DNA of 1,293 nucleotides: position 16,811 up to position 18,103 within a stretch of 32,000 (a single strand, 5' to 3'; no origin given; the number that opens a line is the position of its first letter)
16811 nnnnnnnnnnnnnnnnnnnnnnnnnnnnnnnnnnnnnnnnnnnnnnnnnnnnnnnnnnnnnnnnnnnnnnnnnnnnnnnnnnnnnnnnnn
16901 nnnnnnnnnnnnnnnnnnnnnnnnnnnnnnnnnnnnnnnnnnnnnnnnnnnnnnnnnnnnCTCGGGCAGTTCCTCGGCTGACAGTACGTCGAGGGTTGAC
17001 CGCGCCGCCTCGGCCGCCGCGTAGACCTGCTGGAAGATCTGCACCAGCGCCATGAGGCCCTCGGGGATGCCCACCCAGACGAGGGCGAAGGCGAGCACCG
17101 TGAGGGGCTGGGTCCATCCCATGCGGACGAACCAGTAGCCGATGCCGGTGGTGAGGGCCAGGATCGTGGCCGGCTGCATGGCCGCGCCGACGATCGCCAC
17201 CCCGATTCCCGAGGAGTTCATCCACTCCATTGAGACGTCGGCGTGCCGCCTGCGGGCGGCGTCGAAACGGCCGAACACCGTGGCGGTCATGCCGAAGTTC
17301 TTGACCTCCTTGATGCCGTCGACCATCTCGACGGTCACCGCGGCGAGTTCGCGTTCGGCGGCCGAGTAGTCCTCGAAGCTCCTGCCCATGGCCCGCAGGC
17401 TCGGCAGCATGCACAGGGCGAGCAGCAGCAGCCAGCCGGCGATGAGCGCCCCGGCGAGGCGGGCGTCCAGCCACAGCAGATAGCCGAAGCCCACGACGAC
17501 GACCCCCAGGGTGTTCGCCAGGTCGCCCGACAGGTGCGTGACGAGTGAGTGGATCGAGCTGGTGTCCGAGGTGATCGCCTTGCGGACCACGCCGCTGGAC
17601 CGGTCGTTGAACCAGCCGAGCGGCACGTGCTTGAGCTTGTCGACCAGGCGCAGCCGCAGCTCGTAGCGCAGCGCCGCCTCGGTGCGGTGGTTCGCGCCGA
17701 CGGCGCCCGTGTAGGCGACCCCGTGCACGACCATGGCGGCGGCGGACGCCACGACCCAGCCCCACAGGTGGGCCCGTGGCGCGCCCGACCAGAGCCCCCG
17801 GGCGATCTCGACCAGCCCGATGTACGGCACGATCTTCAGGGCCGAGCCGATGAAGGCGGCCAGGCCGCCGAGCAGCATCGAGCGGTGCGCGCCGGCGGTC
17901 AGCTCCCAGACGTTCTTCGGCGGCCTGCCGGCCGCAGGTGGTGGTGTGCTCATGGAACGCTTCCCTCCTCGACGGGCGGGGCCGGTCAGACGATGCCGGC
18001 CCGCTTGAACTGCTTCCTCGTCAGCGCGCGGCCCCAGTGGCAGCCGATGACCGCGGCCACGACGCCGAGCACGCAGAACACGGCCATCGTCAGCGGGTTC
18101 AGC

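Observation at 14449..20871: One operon joins an ECF importer module (T, fused A-A', MptD/Trep_Strep-type S) to a heterodimeric exporter-fold ABC pair; substrate unknown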

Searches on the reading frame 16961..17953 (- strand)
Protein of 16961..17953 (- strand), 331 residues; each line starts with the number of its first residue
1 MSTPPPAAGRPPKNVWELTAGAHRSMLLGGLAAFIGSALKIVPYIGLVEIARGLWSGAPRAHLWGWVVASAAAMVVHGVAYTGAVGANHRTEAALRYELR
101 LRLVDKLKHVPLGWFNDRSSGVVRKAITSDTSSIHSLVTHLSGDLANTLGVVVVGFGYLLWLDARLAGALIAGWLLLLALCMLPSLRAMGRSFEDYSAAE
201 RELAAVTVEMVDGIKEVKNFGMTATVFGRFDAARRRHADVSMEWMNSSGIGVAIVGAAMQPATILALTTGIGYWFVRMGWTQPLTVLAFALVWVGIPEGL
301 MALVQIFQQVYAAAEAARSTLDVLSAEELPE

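Call 36: search_solved_structures(query=window:16961-17953:-, max_evalue=0.001, show_alignments=1)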
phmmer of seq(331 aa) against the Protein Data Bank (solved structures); distinct sequences matched with E-value up to 0.001: 13.
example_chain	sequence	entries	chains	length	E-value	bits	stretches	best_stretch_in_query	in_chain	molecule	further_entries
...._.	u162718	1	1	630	7.7e-19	71.3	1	13-325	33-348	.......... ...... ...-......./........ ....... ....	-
9g2k_A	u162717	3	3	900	1.6e-18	70.3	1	13-325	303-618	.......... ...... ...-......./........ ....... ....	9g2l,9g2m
9fxc_A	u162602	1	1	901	1.6e-18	70.3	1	13-325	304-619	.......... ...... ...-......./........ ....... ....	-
6tej_A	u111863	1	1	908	1.6e-18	70.3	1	13-325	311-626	Drug ABC transporter ATP-binding protein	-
9fw3_A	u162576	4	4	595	1.6e-18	70.3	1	22-325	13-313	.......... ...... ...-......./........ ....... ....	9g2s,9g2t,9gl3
9g2v_A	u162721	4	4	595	1.6e-18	70.2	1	22-325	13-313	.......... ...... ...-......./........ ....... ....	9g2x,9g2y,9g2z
7wiw_A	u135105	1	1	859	1.4e-17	67.2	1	15-294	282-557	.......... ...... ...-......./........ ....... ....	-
7wiu_A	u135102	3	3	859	1.4e-17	67.2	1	15-294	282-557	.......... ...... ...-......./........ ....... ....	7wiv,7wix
9g36_A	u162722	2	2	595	3.9e-14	55.9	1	22-325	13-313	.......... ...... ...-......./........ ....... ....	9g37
6p6i_A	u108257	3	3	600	3.3e-12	49.5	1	63-313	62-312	inner membrane ABC-transporter | ABC transporter ATP-binding protein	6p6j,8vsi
9bd6_A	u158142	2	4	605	2.8e-06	30.1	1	93-256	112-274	ATP-dependent lipid A-core flippase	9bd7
8vsi_B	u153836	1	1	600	0.0004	23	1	23-227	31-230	Permease and ATP-binding protein of yersiniabactin-iron ABC transporter YbtQ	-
6p6i_B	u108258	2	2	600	0.0005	22.7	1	23-227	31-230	ABC transporter protein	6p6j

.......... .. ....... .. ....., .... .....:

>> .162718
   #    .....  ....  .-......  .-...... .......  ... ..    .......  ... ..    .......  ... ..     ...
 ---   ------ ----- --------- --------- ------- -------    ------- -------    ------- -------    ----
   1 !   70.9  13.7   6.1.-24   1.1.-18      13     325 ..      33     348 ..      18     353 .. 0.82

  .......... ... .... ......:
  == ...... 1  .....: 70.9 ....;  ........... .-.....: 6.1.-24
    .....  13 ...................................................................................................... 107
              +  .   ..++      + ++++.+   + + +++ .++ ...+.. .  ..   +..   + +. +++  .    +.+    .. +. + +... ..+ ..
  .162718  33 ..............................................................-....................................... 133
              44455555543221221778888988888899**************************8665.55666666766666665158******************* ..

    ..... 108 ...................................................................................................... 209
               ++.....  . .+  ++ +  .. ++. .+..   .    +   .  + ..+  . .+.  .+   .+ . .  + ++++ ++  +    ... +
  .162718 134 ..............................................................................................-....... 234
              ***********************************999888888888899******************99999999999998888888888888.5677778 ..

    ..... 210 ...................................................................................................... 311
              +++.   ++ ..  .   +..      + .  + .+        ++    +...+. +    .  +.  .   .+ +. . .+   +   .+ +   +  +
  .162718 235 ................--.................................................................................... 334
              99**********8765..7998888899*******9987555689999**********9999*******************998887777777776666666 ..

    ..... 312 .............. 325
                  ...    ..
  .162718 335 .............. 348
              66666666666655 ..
